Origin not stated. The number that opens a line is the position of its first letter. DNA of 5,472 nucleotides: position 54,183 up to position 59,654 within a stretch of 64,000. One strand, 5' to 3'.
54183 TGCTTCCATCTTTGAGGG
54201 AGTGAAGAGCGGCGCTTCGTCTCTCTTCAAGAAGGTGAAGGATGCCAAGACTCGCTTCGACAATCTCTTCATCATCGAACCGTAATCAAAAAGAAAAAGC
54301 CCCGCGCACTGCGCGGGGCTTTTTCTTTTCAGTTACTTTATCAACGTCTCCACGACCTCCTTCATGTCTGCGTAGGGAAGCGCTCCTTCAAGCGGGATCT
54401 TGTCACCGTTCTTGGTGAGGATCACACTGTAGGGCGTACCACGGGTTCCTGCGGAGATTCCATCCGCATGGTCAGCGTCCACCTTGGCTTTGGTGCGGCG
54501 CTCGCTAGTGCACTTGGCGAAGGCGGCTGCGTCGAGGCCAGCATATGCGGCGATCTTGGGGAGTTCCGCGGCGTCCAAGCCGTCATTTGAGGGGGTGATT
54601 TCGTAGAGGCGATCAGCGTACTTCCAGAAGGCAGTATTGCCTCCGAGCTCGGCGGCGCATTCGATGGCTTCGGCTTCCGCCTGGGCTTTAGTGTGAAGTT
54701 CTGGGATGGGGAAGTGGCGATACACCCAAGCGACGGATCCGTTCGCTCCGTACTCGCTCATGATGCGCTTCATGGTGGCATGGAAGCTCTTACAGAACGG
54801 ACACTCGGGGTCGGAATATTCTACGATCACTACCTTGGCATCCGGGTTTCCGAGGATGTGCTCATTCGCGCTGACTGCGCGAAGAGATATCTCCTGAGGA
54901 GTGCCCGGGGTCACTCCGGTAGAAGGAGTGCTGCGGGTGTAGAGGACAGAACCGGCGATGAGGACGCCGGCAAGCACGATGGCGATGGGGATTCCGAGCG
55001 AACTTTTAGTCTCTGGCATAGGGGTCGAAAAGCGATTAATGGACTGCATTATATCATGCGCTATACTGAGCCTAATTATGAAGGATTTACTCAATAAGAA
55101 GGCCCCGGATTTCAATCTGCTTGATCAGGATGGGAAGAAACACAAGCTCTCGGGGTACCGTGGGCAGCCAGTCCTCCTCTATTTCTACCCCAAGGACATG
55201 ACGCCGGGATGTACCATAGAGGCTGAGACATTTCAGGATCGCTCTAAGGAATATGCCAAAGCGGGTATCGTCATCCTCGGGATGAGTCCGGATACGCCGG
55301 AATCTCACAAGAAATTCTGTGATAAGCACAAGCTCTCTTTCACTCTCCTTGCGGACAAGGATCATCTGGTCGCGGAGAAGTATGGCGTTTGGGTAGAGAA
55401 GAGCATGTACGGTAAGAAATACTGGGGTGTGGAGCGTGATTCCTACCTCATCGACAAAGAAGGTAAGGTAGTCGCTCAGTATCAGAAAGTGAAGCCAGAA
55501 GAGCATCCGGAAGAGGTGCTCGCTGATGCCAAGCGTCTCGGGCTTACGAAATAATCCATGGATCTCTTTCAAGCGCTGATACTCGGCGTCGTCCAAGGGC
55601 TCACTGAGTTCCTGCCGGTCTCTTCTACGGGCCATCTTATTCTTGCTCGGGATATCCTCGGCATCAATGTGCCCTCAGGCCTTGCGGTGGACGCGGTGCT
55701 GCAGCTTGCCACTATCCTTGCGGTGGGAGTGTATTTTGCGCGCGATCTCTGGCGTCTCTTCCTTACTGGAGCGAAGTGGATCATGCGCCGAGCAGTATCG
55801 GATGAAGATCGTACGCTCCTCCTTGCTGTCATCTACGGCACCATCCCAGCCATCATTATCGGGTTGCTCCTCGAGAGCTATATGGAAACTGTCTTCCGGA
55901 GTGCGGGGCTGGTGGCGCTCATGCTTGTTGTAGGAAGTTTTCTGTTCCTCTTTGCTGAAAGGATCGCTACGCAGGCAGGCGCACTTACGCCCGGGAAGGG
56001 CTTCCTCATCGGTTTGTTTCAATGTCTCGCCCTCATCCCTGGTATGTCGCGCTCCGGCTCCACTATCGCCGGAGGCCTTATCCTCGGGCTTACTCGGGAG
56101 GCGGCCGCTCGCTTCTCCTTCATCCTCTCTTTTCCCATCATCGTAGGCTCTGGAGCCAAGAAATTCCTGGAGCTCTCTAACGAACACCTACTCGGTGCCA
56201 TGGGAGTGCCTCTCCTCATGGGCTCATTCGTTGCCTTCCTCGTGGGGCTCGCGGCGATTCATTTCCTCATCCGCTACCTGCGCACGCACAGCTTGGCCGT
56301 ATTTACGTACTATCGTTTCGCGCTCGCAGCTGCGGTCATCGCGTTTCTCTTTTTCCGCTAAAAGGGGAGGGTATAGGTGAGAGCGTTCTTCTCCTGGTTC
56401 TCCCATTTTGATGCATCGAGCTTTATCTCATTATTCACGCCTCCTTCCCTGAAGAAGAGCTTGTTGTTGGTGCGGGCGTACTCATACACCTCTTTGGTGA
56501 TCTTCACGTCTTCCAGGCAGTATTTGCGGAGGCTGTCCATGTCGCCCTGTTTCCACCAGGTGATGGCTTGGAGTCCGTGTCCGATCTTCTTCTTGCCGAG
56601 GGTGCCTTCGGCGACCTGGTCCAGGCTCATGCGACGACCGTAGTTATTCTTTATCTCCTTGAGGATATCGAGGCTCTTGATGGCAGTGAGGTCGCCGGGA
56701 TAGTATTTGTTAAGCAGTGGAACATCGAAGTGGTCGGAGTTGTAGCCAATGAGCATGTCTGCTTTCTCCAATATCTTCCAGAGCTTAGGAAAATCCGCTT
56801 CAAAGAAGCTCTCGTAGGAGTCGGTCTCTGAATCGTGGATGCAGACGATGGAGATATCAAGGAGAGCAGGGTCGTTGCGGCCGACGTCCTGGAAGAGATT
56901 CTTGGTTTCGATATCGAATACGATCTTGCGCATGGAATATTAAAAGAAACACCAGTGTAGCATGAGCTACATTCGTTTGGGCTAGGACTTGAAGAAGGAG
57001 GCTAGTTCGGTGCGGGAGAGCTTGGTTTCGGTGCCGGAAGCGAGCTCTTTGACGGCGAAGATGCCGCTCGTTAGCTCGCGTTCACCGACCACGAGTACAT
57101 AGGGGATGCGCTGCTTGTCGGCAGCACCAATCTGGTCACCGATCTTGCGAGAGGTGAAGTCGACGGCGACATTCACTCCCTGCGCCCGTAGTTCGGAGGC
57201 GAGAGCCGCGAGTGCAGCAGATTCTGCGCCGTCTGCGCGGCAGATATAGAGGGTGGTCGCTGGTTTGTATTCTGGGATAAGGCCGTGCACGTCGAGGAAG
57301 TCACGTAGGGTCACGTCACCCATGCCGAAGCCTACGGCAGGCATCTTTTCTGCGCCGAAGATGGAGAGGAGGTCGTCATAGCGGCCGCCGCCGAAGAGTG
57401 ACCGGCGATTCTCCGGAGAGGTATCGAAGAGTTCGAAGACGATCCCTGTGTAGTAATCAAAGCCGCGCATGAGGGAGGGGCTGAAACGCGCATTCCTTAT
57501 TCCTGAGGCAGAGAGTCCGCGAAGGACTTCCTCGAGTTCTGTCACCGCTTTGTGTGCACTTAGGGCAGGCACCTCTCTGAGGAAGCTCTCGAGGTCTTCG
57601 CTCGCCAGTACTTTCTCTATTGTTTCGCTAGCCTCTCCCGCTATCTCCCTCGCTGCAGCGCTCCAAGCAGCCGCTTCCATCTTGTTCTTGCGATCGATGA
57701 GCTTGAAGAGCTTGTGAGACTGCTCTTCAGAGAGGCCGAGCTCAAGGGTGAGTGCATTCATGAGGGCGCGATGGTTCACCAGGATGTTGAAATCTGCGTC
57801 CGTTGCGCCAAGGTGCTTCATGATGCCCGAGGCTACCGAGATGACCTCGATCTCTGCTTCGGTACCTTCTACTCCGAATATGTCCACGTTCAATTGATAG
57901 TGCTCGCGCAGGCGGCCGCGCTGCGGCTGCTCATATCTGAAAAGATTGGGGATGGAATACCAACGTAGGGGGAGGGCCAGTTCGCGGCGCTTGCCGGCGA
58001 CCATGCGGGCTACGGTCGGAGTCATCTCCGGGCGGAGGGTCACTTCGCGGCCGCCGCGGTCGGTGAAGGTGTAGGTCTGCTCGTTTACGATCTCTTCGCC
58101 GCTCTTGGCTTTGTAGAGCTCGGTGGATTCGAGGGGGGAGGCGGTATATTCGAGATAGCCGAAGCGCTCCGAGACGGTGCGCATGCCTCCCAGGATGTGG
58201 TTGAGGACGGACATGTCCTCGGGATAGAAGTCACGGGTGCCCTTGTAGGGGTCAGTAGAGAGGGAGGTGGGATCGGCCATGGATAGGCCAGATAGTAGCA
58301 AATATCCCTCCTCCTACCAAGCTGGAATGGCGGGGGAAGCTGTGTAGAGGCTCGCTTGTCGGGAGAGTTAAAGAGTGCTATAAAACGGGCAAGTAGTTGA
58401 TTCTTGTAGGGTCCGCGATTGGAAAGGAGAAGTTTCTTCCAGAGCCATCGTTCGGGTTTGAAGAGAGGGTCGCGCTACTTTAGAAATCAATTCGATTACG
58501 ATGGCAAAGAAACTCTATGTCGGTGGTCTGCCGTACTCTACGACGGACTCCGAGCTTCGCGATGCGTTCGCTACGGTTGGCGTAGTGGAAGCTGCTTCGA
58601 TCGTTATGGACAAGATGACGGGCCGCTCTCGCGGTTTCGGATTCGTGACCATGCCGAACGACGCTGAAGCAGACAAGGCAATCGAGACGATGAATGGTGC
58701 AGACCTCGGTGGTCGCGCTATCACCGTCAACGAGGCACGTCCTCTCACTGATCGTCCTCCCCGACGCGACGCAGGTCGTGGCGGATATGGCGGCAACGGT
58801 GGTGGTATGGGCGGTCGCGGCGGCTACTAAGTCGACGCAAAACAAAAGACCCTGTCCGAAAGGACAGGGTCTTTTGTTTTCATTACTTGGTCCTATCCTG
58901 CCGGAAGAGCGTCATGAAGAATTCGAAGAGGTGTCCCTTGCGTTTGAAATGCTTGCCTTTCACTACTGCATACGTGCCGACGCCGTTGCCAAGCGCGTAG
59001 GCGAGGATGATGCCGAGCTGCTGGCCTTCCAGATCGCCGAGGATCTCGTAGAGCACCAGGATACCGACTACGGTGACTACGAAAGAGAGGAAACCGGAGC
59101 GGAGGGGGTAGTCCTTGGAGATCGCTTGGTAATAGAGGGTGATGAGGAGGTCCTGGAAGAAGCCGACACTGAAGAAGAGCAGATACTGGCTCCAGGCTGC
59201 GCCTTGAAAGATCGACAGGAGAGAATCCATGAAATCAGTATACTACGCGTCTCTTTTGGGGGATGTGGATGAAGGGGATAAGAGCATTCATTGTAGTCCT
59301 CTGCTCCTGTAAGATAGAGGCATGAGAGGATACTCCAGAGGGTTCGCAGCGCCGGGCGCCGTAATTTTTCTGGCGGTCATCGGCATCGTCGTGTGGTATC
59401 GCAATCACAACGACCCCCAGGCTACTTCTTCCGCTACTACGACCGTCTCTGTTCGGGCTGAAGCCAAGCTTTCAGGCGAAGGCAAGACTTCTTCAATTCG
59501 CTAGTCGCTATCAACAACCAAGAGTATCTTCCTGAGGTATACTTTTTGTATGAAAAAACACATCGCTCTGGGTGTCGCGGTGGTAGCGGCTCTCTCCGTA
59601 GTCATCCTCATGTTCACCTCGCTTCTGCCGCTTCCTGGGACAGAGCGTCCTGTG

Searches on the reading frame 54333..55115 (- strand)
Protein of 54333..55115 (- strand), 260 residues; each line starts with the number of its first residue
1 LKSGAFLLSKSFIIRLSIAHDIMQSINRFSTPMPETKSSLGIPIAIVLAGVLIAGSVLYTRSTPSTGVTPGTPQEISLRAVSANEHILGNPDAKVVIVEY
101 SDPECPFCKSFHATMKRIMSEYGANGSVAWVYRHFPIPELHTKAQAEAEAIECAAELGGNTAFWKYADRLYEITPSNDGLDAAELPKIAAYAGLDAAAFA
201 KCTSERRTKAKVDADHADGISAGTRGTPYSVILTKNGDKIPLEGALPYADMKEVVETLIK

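Call 45: search_protein_families(library=pfam, max_evalue=0.00001, proteins=[window:54333-55115:-])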
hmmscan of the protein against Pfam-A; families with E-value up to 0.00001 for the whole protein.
window:54333-55115:- (260 aa): 3 families
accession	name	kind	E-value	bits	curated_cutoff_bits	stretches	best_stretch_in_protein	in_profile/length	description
PF13462.12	Thioredoxin_4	-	7e-21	75.6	23.2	1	84-254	4-162/165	Thioredoxin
PF01323.26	DSBA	-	5.3e-12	46.4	25.6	1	97-248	2-183/191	DSBA-like thioredoxin domain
PF13098.12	Thioredoxin_2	-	1.2e-06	29.2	27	1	93-254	5-103/104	Thioredoxin-like domain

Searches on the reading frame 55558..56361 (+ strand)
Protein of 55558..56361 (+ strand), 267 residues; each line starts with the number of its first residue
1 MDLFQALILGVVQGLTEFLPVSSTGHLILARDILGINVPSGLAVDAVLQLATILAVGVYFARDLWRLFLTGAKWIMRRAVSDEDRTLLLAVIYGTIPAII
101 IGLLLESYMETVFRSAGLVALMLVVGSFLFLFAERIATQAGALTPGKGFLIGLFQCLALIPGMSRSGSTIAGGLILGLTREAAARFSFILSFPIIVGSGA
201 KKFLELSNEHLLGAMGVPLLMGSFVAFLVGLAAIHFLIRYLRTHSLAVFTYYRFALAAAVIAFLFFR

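Call 46: search_protein_families(library=pfam, max_evalue=0.00001, proteins=[window:55558-56361:+])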
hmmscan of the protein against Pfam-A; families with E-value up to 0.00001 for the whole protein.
window:55558-56361:+ (267 aa): 1 family
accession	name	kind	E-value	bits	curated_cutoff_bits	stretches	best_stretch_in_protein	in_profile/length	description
PF02673.24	BacA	-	1e-78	265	33.4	1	6-258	1-256/257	Bacitracin resistance protein BacA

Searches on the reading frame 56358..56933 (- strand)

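Call 46: search_protein_families(library=pfam, max_evalue=0.00001, proteins=[window:56358-56933:-])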
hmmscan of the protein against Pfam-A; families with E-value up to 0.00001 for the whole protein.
window:56358-56933:- (191 aa): 2 families
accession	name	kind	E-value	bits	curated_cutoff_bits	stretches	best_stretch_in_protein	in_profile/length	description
PF13482.12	RNase_H_2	-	1.1e-09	38.9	22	1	5-152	2-163/165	RNase_H superfamily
PF10108.15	DNA_pol_B_exo2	-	6.2e-06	26.5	24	0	91-150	108-170/213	Predicted 3'-5' exonuclease related to the exonuclease domain of PolB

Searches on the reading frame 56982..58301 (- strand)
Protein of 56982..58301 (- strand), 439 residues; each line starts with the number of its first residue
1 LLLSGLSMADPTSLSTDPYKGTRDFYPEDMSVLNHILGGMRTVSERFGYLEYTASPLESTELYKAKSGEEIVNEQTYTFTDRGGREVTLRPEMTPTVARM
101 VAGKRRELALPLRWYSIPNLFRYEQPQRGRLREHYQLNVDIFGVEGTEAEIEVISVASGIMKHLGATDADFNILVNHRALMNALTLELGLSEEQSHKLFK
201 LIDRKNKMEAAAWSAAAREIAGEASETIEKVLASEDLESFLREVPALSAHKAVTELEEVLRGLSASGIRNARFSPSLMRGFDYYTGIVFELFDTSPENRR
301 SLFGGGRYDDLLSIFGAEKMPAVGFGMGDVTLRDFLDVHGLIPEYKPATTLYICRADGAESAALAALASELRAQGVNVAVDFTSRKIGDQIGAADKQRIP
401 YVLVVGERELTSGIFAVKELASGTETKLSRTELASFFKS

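Call 46: search_protein_families(library=pfam, max_evalue=0.00001, proteins=[window:56982-58301:-])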
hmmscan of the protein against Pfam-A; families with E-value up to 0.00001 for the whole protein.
window:56982-58301:- (439 aa): 3 families
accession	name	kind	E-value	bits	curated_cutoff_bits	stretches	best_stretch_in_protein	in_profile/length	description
PF13393.11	tRNA-synt_His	-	6.6e-52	177.1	25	1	21-327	1-303/308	Histidyl-tRNA synthetase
PF03129.25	HGTP_anticodon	-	7.3e-16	58.5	21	1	364-438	18-92/94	Anticodon binding domain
PF00587.30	tRNA-synt_2b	-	3.5e-10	40.7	29.3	1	77-202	1-110/179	tRNA synthetase class II core domain (G, H, P, S and T)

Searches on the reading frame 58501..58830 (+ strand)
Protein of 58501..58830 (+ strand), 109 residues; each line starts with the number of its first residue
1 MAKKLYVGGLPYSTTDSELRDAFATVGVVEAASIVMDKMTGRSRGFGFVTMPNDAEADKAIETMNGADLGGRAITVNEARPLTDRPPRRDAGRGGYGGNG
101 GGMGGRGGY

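Call 46: search_protein_families(library=pfam, max_evalue=0.00001, proteins=[window:58501-58830:+])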
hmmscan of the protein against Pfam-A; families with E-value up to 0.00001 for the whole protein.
window:58501-58830:+ (109 aa): 1 family
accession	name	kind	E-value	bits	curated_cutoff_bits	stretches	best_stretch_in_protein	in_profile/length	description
PF00076.28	RRM_1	-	4.4e-23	81.4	20.7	1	5-74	1-69/70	RNA recognition motif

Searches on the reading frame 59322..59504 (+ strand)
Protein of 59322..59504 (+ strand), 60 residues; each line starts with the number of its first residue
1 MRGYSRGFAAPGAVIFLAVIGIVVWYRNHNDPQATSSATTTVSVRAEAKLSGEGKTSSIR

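Call 74: search_protein_families(library=pfam, max_evalue=0.001, proteins=[window:59322-59504:+])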
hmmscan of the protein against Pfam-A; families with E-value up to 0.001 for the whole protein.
window:59322-59504:+ (60 aa): 0 families
